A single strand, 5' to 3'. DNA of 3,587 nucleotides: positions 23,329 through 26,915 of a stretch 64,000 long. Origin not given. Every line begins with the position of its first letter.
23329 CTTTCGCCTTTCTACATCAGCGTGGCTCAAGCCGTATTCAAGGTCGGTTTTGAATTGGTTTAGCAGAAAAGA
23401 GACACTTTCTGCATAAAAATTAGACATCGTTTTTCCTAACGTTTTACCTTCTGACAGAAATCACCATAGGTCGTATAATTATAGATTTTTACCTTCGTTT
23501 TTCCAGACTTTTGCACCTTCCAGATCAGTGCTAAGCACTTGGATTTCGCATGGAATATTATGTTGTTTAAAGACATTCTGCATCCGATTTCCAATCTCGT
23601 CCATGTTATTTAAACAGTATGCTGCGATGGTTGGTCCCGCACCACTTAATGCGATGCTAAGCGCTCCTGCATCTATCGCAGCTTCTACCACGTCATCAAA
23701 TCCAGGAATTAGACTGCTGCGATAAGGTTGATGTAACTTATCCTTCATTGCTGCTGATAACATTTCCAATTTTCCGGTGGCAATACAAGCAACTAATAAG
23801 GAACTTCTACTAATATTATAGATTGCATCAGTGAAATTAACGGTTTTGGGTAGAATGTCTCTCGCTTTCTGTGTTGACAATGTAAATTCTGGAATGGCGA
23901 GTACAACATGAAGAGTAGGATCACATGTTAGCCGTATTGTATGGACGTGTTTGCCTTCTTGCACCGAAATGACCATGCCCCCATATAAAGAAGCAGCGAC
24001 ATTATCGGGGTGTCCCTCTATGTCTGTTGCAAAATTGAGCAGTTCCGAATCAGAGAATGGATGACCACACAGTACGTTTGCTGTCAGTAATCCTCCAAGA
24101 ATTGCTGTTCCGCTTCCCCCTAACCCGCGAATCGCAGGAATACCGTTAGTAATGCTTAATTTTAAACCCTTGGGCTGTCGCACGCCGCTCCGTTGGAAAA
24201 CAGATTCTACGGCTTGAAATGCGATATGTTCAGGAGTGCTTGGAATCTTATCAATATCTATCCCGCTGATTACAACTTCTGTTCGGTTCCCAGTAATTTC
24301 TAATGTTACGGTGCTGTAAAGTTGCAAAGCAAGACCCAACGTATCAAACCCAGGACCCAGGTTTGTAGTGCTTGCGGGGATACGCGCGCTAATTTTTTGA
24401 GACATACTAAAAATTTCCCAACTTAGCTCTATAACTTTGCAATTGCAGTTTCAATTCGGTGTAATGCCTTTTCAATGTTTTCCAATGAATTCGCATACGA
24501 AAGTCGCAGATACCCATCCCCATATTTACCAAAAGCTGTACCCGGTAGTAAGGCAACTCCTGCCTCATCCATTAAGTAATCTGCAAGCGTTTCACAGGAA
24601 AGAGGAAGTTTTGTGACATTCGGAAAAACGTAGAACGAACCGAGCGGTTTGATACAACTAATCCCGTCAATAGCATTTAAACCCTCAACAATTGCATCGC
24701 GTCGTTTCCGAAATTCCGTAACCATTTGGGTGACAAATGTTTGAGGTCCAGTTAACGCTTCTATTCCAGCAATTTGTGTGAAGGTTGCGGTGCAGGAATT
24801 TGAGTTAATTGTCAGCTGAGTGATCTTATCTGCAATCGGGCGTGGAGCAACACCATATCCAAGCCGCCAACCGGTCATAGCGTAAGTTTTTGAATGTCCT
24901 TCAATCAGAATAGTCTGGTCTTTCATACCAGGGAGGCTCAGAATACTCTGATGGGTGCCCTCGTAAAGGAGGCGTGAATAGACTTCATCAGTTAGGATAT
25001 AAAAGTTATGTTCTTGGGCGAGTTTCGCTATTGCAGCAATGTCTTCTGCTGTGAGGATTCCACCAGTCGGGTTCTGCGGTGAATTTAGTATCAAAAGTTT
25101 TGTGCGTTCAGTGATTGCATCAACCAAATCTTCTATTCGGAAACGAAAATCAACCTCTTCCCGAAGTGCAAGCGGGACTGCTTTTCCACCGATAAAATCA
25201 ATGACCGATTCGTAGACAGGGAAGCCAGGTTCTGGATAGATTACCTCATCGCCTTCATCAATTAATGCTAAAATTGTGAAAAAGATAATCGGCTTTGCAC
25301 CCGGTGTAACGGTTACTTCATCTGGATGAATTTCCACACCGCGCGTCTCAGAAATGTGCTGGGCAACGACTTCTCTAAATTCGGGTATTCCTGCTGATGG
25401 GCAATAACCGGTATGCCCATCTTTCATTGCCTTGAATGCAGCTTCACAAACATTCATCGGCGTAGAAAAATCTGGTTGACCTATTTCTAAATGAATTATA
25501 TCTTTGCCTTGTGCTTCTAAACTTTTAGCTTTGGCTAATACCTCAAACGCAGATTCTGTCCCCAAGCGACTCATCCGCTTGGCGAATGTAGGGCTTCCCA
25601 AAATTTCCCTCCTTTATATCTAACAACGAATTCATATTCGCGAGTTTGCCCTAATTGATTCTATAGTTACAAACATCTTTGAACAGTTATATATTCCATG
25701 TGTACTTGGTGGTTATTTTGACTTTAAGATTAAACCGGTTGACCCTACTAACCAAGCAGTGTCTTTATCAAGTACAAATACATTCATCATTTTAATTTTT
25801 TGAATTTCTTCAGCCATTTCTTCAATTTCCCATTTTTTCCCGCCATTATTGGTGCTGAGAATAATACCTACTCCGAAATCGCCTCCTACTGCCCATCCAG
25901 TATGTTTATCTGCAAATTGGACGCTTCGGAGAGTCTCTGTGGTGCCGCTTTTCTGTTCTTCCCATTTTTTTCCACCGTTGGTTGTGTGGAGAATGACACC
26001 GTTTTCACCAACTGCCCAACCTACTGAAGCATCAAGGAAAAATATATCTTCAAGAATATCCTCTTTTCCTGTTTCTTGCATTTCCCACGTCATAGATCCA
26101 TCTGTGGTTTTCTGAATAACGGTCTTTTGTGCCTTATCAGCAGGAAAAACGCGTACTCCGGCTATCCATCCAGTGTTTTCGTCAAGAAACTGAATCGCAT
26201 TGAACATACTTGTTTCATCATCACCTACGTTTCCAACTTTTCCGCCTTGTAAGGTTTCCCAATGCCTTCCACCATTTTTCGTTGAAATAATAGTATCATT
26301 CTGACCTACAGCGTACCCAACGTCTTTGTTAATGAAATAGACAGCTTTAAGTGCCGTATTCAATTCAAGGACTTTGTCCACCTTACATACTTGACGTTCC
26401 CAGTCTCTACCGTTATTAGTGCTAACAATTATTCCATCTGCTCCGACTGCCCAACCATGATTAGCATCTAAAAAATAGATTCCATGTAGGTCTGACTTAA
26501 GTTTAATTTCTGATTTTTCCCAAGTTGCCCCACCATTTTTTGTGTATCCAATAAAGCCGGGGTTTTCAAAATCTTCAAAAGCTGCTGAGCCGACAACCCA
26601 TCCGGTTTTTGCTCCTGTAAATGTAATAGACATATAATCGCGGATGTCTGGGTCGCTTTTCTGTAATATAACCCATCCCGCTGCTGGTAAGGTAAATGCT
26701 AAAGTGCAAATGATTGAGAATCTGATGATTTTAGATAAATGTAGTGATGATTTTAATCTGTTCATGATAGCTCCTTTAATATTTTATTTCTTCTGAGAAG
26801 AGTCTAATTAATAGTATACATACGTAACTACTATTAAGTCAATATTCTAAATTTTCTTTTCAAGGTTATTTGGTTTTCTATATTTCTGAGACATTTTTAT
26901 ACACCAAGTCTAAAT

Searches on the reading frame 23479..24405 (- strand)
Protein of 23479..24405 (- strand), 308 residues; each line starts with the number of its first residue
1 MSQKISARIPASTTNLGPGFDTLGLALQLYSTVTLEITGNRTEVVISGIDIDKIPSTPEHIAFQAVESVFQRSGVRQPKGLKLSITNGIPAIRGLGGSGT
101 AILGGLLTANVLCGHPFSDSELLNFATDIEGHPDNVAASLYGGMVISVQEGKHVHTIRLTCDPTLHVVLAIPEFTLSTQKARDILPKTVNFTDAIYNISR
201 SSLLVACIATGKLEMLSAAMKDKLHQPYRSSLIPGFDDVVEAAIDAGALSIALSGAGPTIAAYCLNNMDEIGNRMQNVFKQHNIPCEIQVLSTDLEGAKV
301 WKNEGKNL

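Call 46: search_protein_families(library=pfam, proteins=[window:23479-24405:-], max_evalue=0.00001)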
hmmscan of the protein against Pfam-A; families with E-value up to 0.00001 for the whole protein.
window:23479-24405:- (308 aa): 2 families
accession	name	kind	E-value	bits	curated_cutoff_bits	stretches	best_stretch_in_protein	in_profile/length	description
PF00288.32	GHMP_kinases_N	-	3.1e-15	56.6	22.3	1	62-143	3-87/87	GHMP kinases N terminal domain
PF08544.19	GHMP_kinases_C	-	7.3e-10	39.6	21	1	207-280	4-84/85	GHMP kinases C terminal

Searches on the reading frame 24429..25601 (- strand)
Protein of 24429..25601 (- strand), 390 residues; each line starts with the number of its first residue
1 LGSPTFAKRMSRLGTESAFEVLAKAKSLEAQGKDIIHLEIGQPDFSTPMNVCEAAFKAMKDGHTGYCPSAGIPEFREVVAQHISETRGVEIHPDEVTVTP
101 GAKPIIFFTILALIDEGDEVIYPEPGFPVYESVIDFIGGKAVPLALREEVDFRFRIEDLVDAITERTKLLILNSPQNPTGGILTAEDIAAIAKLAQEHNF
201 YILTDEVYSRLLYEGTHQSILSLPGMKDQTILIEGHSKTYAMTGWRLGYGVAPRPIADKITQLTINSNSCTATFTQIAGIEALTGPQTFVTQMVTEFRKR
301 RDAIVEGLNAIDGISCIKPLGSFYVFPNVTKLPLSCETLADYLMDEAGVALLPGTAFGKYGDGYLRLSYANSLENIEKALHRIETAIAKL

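Call 46: search_protein_families(library=pfam, proteins=[window:24429-25601:-], max_evalue=0.00001)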
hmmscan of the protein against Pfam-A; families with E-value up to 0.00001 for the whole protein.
window:24429-25601:- (390 aa): 2 families
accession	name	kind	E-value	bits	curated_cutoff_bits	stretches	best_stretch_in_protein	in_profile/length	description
PF00155.27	Aminotran_1_2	-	1.5e-68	232.1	19.7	1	33-383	1-361/361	Aminotransferase class I and II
PF01053.26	Cys_Met_Meta_PP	-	5.2e-07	29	27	1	106-208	80-176/381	Cys/Met metabolism PLP-dependent enzyme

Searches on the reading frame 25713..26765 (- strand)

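Call 46: search_protein_families(library=pfam, proteins=[window:25713-26765:-], max_evalue=0.00001)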
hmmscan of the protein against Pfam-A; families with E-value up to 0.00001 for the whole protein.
window:25713-26765:- (350 aa): 1 family
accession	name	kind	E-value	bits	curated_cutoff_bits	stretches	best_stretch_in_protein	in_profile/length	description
PF14870.12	PSII_BNR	-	3.1e-28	99.3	27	3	224-273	6-55/303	Photosynthesis system II assembly factor YCF48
